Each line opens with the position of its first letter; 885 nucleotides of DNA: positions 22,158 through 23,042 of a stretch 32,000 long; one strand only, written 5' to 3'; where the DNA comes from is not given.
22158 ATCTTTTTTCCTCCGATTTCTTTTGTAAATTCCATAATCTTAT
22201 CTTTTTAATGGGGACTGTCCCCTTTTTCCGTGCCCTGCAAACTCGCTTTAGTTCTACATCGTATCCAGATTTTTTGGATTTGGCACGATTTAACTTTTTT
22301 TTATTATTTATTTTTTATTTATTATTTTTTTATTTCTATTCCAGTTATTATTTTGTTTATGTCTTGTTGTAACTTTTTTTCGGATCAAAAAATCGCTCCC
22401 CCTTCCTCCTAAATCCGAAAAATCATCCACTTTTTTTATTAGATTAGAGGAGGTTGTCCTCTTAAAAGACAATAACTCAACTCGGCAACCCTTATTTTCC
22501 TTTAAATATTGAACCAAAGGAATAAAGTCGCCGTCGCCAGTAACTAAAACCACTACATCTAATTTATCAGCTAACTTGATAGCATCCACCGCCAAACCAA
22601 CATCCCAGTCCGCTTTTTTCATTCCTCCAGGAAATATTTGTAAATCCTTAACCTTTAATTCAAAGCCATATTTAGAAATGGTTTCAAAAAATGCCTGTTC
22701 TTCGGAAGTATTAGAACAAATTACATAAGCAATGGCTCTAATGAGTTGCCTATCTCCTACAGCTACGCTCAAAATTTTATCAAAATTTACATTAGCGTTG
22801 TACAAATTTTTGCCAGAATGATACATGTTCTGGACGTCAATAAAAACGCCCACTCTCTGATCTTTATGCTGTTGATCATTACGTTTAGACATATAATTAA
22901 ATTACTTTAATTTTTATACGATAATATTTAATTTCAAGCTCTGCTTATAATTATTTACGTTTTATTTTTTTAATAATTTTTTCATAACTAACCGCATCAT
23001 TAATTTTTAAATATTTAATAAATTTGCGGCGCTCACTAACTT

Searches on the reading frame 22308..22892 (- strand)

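Call 5: search_protein_families(library=pfam, proteins=[window:22308-22892:-], max_evalue=0.01)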
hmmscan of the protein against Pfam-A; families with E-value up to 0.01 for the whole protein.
window:22308-22892:- (194 aa): 1 family
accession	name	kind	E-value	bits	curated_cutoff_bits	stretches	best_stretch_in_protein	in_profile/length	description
PF01936.24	NYN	-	7.5e-35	121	24.2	1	13-161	1-144/145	NYN domain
